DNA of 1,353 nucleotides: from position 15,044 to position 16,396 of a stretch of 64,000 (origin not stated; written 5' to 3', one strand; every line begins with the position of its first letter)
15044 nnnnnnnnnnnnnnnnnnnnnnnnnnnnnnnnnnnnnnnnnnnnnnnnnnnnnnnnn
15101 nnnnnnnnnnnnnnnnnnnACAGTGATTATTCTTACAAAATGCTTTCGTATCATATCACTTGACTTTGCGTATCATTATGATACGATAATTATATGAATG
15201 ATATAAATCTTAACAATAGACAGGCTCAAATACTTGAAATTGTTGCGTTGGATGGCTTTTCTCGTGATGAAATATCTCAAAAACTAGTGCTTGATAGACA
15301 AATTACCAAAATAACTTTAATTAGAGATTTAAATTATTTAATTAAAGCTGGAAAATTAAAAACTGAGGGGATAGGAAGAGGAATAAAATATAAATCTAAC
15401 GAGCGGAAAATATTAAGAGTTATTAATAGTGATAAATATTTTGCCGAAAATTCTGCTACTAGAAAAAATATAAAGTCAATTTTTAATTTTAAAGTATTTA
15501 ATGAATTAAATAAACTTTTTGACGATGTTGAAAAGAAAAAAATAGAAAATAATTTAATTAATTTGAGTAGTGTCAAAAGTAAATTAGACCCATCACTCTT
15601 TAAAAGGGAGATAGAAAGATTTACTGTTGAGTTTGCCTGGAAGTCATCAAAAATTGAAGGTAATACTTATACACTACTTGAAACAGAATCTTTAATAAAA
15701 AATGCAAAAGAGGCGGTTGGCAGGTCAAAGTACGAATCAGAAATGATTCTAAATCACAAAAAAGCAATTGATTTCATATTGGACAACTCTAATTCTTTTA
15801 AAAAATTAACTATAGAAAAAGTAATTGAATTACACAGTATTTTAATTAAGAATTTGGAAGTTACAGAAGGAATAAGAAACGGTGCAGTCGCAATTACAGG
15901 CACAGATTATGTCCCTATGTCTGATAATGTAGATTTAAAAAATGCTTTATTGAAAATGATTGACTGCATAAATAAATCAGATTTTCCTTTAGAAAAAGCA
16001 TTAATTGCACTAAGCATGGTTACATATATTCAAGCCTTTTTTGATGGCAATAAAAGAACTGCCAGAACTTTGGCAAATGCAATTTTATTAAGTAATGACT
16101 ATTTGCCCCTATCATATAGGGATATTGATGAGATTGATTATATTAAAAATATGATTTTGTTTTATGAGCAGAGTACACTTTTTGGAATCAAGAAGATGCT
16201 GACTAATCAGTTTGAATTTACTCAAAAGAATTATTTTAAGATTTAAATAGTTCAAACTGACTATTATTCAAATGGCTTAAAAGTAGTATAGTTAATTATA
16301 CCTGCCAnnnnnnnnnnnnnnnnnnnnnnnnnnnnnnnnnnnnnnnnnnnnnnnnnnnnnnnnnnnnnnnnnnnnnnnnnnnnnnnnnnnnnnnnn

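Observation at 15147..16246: Fic protein with a degenerate active site and a perfect operator palindrome in its promoter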

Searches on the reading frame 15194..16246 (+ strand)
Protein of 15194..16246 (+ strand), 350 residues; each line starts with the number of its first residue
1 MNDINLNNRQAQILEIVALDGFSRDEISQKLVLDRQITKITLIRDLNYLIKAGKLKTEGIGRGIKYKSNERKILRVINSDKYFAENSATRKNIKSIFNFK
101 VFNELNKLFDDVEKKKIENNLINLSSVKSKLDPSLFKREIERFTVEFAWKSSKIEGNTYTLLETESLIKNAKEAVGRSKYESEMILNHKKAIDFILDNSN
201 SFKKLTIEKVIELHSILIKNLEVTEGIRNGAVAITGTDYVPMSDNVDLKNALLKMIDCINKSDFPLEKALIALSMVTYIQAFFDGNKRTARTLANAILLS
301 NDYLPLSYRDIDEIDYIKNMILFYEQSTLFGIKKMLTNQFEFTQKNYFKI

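Call 3: search_protein_families(library=pfam, proteins=[window:15194-16243:+], max_evalue=1)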
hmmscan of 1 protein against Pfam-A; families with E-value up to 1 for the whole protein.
window:15194-16243:+ (350 aa): 2 families
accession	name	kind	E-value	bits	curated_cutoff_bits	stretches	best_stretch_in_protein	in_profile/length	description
PF02661.23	Fic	-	4.3e-12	47.1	24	1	205-298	2-93/93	Fic/DOC family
PF12213.14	Dpoe2NT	-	0.084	13.7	24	0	104-129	43-68/73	DNA polymerases epsilon N terminal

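Call 4: search_protein_families(library=ncbifam, proteins=[window:15194-16243:+], max_evalue=1)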
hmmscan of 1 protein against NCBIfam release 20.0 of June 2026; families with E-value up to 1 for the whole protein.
window:15194-16243:+ (350 aa): 4 families
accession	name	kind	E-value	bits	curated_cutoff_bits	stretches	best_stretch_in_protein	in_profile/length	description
TIGR01550.1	DOC_P1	subfamily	0.0037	17.4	38.65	1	280-304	66-90/122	type II toxin-antitoxin system death-on-curing family toxin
NF053704.1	TransRegCcpNBacil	equivalog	0.015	14.7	260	1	4-58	1-52/208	transcriptional regulator CcpN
NF009165.0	PRK12512.1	equivalog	0.049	13.2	198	1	5-51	131-177/184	RNA polymerase sigma factor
TIGR02613.1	mob_myst_B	hypoth_equivalog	0.05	13.5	124.4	1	246-307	88-150/186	mobile mystery protein B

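Call 5: search_solved_structures(query=window:15194-16243:+, max_evalue=1, show_alignments=3)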
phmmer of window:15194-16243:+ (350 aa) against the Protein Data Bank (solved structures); distinct sequences matched with E-value up to 1: 14.
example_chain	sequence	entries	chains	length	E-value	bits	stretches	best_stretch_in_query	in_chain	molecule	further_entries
6i7j_A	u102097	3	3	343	1.7e-12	50.5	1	134-317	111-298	Adenosine monophosphate-protein transferase FICD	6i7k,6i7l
6i7g_A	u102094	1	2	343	2.3e-12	50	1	134-317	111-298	Adenosine monophosphate-protein transferase FICD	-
4u04_A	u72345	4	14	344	2.4e-12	50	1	134-317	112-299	Adenosine monophosphate-protein transferase FICD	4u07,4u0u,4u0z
7b7z_A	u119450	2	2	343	2.4e-12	50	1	134-317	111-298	Protein adenylyltransferase FICD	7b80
6i7h_A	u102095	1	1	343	5.5e-12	48.8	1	134-317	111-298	Adenosine monophosphate-protein transferase FICD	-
6i7i_A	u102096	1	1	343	5.9e-12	48.7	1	134-317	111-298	Adenosine monophosphate-protein transferase FICD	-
6zmd_B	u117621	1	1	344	1.3e-11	47.6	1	134-318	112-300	Protein adenylyltransferase FICD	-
9yz5_A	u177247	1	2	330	2e-11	47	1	134-317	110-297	Protein adenylyltransferase FICD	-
4u0s_A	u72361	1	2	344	2.2e-11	46.8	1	134-317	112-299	Adenosine monophosphate-protein transferase FICD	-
5jj6_A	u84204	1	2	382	1.1e-10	44.6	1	138-306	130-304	Adenosine monophosphate-protein transferase FICD homolog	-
5jj7_A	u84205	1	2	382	9.9e-10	41.4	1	138-306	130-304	Adenosine monophosphate-protein transferase FICD homolog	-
7xux_A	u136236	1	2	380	5.7e-06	29.1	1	118-300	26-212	Fido domain-containing protein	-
3cuc_A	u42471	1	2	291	9.2e-05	25.1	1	130-214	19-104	Protein of unknown function with a Fic domain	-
7cb8_A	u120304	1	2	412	0.38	13.2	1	210-299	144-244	Fic-domain containing protein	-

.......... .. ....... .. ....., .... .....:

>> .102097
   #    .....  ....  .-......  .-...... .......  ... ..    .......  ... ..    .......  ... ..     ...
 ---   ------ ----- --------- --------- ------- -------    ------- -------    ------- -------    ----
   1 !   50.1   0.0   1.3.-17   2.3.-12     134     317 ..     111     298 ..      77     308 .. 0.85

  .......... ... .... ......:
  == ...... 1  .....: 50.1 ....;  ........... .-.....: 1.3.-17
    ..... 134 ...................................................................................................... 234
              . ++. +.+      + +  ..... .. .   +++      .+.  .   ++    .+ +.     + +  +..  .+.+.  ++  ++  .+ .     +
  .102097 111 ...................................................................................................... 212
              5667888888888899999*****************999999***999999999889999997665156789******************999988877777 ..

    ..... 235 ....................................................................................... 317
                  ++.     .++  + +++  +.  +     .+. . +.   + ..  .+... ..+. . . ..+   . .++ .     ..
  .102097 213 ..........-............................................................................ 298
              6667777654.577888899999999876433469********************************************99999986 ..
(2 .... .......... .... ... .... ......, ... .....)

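Call 6: find_homologous_proteins(query=window:15194-16243:+, max_evalue=0.001)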
Query window:15194-16243:+ (350 aa): 4597 proteins with E <= 0.001 among 8000 candidates; the best 120 are listed.
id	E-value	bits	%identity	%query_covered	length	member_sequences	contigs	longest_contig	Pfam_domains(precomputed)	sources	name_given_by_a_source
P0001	6.6e-217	737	100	100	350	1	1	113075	PF02661.24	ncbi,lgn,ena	-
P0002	1.1e-203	693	93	100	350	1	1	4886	PF02661.24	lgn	-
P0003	2.5e-136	472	65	100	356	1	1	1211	PF02661.24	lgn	-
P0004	5.0e-128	445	62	100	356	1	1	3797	PF02661.24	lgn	-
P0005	4.6e-127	442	61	100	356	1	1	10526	PF02661.24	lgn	-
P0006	3.2e-125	436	61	100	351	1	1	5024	PF02661.24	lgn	-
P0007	3.2e-125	436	62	100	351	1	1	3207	PF02661.24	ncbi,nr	ncbi:MAG: Fic family protein [Candidatus Woesebacteria bacterium]|nr:Fic family protein [Candidatus 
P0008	2.1e-124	433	61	100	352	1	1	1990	PF02661.24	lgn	-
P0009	2.8e-122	426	61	100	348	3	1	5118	PF02661.24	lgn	-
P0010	3.1e-122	426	61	100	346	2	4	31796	PF02661.24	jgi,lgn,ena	-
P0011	7.2e-122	425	61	100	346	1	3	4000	PF02661.24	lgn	-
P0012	2.0e-121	423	60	100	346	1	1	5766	PF02661.24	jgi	jgi:Fic family protein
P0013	5.4e-119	415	58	100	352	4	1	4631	PF02661.24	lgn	-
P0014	8.6e-117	408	59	100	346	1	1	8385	PF02661.24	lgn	-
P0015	6.2e-116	405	56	100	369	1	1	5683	PF02661.24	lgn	-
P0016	7.6e-113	395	56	100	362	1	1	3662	PF02661.24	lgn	-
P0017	8.2e-113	395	57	96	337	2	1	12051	PF02661.24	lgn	-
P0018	2.9e-108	380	53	100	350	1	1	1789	PF02661.24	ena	-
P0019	1.4e-106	374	52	100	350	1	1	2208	PF02661.24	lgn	-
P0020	8.9e-105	368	51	100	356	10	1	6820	PF02661.24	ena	-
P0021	5.2e-104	366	51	99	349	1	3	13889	PF02661.24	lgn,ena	-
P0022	4.6e-103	363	51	100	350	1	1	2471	PF02661.24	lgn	-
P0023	5.9e-103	363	50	100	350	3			PF02661.24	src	-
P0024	3.0e-102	360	51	99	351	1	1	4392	PF02661.24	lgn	-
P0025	3.3e-102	360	52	100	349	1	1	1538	PF02661.24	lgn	-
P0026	4.6e-102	360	53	100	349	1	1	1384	PF02661.24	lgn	-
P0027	4.9e-102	359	52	100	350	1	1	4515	PF02661.24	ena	-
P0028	5.1e-102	359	50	100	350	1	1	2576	PF02661.24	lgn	-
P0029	5.6e-102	359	53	99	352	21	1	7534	PF02661.24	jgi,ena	-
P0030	6.5e-102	359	49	100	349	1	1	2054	PF02661.24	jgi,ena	jgi:Fic family protein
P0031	1.1e-101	358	50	100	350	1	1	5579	PF02661.24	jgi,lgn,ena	-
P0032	1.8e-101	358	51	100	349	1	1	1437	PF02661.24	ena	-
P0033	2.5e-101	357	52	100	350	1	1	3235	PF02661.24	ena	-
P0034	4.3e-101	356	51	100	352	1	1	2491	PF02661.24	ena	-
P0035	5.5e-101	356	52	100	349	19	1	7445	PF02661.24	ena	-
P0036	6.6e-101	356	51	99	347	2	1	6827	PF01475.26,PF02661.24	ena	-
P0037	1.0e-100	355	52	100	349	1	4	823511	PF02661.24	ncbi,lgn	-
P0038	1.5e-100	355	52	100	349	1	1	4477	PF02661.24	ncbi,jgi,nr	ncbi:MAG: hypothetical protein ACD_12C00570G0002 [uncultured bacterium]|nr:MAG: hypothetical protein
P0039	1.6e-100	355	51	100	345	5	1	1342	PF02661.24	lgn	-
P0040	1.6e-100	355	51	100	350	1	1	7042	PF02661.24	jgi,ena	-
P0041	2.1e-100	354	51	100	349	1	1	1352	PF02661.24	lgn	-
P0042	2.5e-100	354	50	100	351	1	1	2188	PF02661.24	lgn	-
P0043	2.9e-100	354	50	100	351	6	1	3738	PF02661.24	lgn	-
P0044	4.5e-100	353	50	100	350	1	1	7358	PF02661.24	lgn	-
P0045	5.3e-100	353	51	99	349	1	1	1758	PF02661.24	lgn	-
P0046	7.1e-100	352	51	100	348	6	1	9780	PF02661.24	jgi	jgi:Fic family protein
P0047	7.2e-100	352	50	100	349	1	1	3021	PF02661.24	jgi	jgi:Fic family protein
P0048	1.5e-99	351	52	100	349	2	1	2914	PF02661.24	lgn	-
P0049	1.7e-99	351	50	100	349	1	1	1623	PF02661.24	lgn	-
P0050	1.7e-99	351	51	100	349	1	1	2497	PF02661.24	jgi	-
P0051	2.7e-99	350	52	100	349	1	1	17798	PF02661.24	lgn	-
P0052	3.3e-99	350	50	100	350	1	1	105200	PF02661.24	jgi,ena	-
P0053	3.6e-99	350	49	99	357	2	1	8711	PF02661.24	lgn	-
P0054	4.5e-99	350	50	100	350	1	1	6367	PF02661.24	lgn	-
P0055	6.1e-99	349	52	100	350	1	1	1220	PF02661.24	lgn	-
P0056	1.0e-98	349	50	100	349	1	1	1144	PF02661.24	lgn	-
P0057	1.1e-98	349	52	100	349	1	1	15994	PF02661.24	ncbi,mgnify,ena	mgnify:CR=1 FL=1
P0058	1.1e-98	348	51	100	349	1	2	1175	PF02661.24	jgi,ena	-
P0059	1.3e-98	348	50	100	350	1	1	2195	PF02661.24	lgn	-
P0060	1.8e-98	348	50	100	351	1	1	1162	PF02661.24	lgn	-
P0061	2.0e-98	348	49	100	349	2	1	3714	PF02661.24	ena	-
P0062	2.7e-98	347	52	100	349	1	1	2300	PF02661.24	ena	-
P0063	3.2e-98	347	49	100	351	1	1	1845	PF02661.24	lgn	-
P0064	3.5e-98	347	48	100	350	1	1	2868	PF02661.24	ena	-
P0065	3.6e-98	347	48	100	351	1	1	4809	PF02661.24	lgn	-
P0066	4.3e-98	347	49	100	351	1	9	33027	PF02661.24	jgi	-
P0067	7.1e-98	346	48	100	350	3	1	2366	PF02661.24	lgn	-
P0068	7.4e-98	346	51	100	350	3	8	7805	PF02661.24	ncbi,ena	ncbi:MAG: Fic family protein [Patescibacteria group bacterium]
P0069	7.4e-98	346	50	100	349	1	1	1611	PF02661.24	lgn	-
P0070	1.0e-97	345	51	100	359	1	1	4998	PF02661.24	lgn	-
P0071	1.2e-97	345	54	88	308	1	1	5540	PF02661.24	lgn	-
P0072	1.5e-97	345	51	100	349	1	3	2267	PF02661.24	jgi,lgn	-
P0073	1.6e-97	345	50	100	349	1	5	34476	PF02661.24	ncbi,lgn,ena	-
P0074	1.6e-97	345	50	100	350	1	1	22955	PF02661.24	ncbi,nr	ncbi:Fic family protein [Candidatus Gottesmanbacteria bacterium]|nr:Fic family protein [Candidatus G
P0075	3.1e-97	344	50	100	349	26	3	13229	PF02661.24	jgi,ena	-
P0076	3.2e-97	344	50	100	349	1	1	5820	PF22194.3,PF02661.24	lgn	-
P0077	3.3e-97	344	52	100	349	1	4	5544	PF02661.24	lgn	-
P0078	4.0e-97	343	49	100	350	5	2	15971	PF02661.24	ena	-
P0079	4.5e-97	343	48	100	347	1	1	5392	PF02661.24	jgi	-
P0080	6.2e-97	343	50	100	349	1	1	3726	PF02661.24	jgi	-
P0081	7.1e-97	343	50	100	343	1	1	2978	PF02661.24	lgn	-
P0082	9.1e-97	342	49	100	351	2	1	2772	PF02661.24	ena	-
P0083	1.1e-96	342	49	100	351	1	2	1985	PF02661.24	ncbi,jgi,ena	-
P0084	1.1e-96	342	51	100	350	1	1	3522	PF02661.24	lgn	-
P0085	1.4e-96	342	50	100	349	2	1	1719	PF02661.24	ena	-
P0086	2.0e-96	341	48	100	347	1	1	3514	PF02661.24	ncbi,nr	ncbi:Fic family protein [Microgenomates group bacterium]|nr:Fic family protein [Microgenomates group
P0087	2.1e-96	341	49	99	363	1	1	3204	PF02661.24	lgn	-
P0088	5.0e-96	340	48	99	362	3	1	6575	PF02661.24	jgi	-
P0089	7.4e-96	339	48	100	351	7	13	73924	PF02661.24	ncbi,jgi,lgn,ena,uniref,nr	ncbi:MAG: Fic family protein [Candidatus Roizmanbacteria bacterium GW2011_GWA2_35_19]|uniref:Fic fam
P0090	7.6e-96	339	49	100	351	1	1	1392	PF03965.23,PF02661.24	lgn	-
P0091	7.7e-96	339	49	100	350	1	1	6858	PF02661.24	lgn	-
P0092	9.0e-96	339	48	100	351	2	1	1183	PF02661.24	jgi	-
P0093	9.4e-96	339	48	100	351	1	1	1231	PF02661.24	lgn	-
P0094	1.3e-95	338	47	100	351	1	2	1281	PF02661.24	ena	-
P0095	1.8e-95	338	48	100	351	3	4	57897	PF02661.24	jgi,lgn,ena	-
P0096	1.8e-95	338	48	100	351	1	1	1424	PF02661.24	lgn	-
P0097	5.1e-95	336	47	100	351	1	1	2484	PF02661.24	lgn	-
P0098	1.1e-94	335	48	100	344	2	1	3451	PF02661.24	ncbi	-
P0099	1.1e-94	335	47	100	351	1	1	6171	PF02661.24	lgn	-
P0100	2.0e-94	334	49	100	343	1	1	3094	PF02661.24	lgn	-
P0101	2.1e-94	334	50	100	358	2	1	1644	PF02661.24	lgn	-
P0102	8.4e-94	332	50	100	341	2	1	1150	PF02661.24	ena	-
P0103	2.0e-93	331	46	100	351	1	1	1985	PF02661.24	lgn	-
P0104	2.1e-93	331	48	100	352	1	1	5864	PF02661.24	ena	-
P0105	2.4e-93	331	47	100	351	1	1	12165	PF02661.24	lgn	-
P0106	3.2e-93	331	47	100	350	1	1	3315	PF02661.24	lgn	-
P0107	8.2e-93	329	46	100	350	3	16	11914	PF02661.24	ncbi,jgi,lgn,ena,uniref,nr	ncbi:MAG: hypothetical protein A2736_01385 [Candidatus Yanofskybacteria bacterium RIFCSPHIGHO2_01_FU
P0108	9.4e-93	329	49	100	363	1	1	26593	PF02661.24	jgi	-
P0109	1.1e-92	329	49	100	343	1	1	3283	PF02661.24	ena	-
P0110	1.5e-92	328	48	100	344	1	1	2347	PF02661.24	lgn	-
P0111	1.6e-92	328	46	100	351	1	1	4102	PF02661.24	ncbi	-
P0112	1.6e-92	328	49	93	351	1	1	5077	PF02661.24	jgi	jgi:hypothetical protein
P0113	1.7e-92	328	48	100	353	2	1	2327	PF08279.19,PF02661.24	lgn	-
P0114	3.6e-92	327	49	100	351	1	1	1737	PF02661.24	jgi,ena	-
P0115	4.4e-92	327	47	98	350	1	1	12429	PF02661.24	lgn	-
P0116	5.6e-92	326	46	100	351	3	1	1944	PF02661.24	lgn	-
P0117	6.0e-92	326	50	100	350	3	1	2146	PF02661.24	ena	-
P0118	9.5e-92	326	47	99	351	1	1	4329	PF03965.23,PF02661.24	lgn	-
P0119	1.0e-91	326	48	100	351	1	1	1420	PF02661.24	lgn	-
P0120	1.9e-91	325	46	100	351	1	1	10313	PF02661.24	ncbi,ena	-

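Call 13: find_related_loci(query=A1, collection=genome_contigs, flank=4000)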
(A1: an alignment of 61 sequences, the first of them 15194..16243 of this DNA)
Query A1 (350 aa) in genome_contigs; peptide patterns used: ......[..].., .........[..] (x = any residue, [..] = any of these).
600 stretches matched a pattern (row limit reached: there are more); 596 encode a relative of the query (tblastn E <= 1e-3); the best 80 are kept; 80 distinct loci.
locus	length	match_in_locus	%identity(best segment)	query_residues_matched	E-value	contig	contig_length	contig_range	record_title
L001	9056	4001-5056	47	1-349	3e-98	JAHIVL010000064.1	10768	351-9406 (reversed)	MAG: Patescibacteria group bacterium isolate MM_PC_MetaG.mb.79 MM_PC_MetaG.mb.79_k141_1163796, whole genome shotgun sequ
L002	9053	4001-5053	46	1-349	1e-97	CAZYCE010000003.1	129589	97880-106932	MAG TPA_asm: uncultured Gammaproteobacteria bacterium isolate binchicken_co220_61 genome assembly, contig: NODE_38_lengt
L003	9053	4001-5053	45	1-348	4e-96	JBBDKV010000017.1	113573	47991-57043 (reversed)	MAG: Patescibacteria group bacterium isolate LejiaA_43_11 Lejia_A_299_length_113573_cov_7, whole genome shotgun sequence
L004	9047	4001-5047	46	1-349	2e-93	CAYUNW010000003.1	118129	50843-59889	MAG TPA_asm: uncultured Gammaproteobacteria bacterium isolate binchicken_co274_42 genome assembly, contig: NODE_358_leng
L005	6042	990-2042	46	1-349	2e-91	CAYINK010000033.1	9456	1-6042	MAG TPA_asm: uncultured Gammaproteobacteria bacterium isolate ERP119705_co25_345 genome assembly, contig: NODE_6843_leng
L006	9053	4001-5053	45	1-349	3e-91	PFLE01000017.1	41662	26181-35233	MAG: Candidatus Shapirobacteria bacterium CG_4_10_14_0_8_um_filter_39_15 CG_4_10_14_0.8_um_filter_scaffold_344_c, whole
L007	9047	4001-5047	45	1-348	8e-91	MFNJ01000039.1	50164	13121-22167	MAG: Candidatus Levybacteria bacterium RIFCSPHIGHO2_01_FULL_36_15 rifcsphigho2_01_scaffold_4236, whole genome shotgun se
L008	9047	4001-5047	45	1-348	3e-90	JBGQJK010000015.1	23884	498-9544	MAG: Patescibacteria group bacterium isolate OBJ2_061818_070_25 k141_891136_length_23884_cov_8.0075, whole genome shotgu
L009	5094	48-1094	44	1-349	6e-90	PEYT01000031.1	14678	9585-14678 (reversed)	MAG: candidate division WWE3 bacterium CG08_land_8_20_14_0_20_40_13 CG08_land_8_20_14_0.20_scaffold_2144_c, whole genome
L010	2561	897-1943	43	1-348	4e-91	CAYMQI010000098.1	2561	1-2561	MAG TPA_asm: uncultured Pseudomonadales bacterium isolate SRP050083_co2_357 genome assembly, contig: NODE_45480_length_2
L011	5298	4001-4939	44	37-348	2e-87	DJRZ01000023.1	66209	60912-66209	MAG TPA_asm: Alphaproteobacteria bacterium UBA6347 UBA6347_contig_607, whole genome shotgun sequence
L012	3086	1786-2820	45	7-348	2e-88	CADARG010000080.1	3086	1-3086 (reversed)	MAG: uncultured proteobacterium isolate RUG13554 genome assembly, contig: RUG13554_asm_80, whole genome shotgun sequence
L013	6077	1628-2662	43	7-348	1e-86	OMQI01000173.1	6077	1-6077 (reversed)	uncultured Rhodospirillaceae bacterium isolate RUG772 genome assembly, contig: k87_46710443, whole genome shotgun sequen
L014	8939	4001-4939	49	37-348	2e-86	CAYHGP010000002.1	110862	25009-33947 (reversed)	MAG TPA_asm: uncultured Candidatus Peribacteria bacterium isolate ERP119702_co2_217 genome assembly, contig: NODE_44_len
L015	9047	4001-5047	46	1-348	2e-92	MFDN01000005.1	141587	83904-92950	MAG: Candidatus Daviesbacteria bacterium RIFCSPLOWO2_01_FULL_39_23 rifcsplowo2_01_scaffold_174, whole genome shotgun seq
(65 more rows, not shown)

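Call 21: predict_structure(alignment_id=A1)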
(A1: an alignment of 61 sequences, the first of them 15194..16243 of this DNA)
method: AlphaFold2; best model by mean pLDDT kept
length: 350 residues; sequences in the alignment: 61
mean_pLDDT: 91.8   pTM: 0.88
mean pLDDT of the five models: 91.8, 91.1, 90.5, 90.2, 89.8
residues with pLDDT >= 90: 269; 70-90: 72; 50-70: 6; < 50: 3
segments of 3 or more residues with pLDDT < 50: 1-3
pLDDT, mean of each block of 10 residues (from residue 1): 68 85 90 80 93 90 88 87 84 84 94 91 91 91 97 95 96 91 97 96 97 98 93 91 95 98 97 98 97 98 94 95 94 96 87
secondary structure, 60 per line:
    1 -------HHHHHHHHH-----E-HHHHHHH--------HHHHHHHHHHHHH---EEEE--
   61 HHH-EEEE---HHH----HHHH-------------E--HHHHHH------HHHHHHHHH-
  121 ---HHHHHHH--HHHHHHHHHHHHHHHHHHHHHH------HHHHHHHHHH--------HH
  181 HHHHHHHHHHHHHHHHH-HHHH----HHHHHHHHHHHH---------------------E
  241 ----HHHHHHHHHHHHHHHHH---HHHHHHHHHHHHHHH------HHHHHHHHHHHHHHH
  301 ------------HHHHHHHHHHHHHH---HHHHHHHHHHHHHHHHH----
elements in order: H8-16 H24-30 H39-51 E55-58 E65-68 H79-82 H99-104 H111-119 H124-130 H133-154 H161-170 H179-197 H199-202 H207-218 H245-261 H265-279 H286-300 H313-326 H330-346

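Call 25: fold_search(model_id=the predicted structure, library=pdb)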
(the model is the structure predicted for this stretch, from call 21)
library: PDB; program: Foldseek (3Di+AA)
matches with E <= 10: 841; with E <= 0.001: 54
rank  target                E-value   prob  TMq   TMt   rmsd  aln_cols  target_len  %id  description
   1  4u04_A                3.7e-09  1.00  0.54  0.60   4.7       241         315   23  Structure of a eukaryotic fic domain containing protein (released 2014-12-10)
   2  4u07_A                4.3e-09  1.00  0.55  0.59   4.2       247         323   23  ATP bound to eukaryotic FIC domain containing protein (released 2014-12-10)
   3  6i7g_B                4.5e-09  1.00  0.56  0.58   4.8       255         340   22  Crystal structure of dimeric wild type FICD complexed with ATP (released 2019-09-25)
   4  6i7k                  4.7e-09  1.00  0.56  0.59   4.8       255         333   22  Crystal structure of monomeric FICD mutant L258D complexed with MgATP (released 2019-09-25)
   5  4u0s_B                4.7e-09  1.00  0.56  0.60   4.0       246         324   23  Structure of Eukaryotic fic domain containing protein with ADP (released 2014-12-10)
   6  6i7l                  5.4e-09  1.00  0.56  0.59   4.8       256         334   21  Crystal structure of monomeric FICD mutant L258D complexed with MgAMP-PNP (released 2019-09-25)
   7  4u0s_A                5.4e-09  1.00  0.56  0.60   4.1       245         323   23  Structure of Eukaryotic fic domain containing protein with ADP (released 2014-12-10)
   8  9yz5_A                5.7e-09  1.00  0.58  0.61   2.8       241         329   22  human FicD bound with farnesyl pyrophosphate (released 2026-02-25)
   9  4u0u_A                8.0e-09  1.00  0.57  0.59   3.3       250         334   22  Wild type eukaryotic fic domain containing protein with ADP (released 2014-12-10)
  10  4u0z_G                1.1e-08  1.00  0.54  0.59   3.5       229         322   24  Eukaryotic Fic Domain containing protein with bound APCPP (released 2014-12-10)
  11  4u0z_C                1.1e-08  1.00  0.56  0.59   4.0       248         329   23  Eukaryotic Fic Domain containing protein with bound APCPP (released 2014-12-10)
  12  4u0z_B                1.1e-08  1.00  0.56  0.60   4.0       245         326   23  Eukaryotic Fic Domain containing protein with bound APCPP (released 2014-12-10)
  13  6i7i                  1.2e-08  1.00  0.58  0.60   3.3       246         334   22  Crystal structure of dimeric FICD mutant K256A complexed with MgATP (released 2019-09-25)
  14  4u0z_E                1.4e-08  1.00  0.56  0.60   4.0       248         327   23  Eukaryotic Fic Domain containing protein with bound APCPP (released 2014-12-10)
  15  4u0z_D                1.5e-08  1.00  0.56  0.60   4.0       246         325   23  Eukaryotic Fic Domain containing protein with bound APCPP (released 2014-12-10)
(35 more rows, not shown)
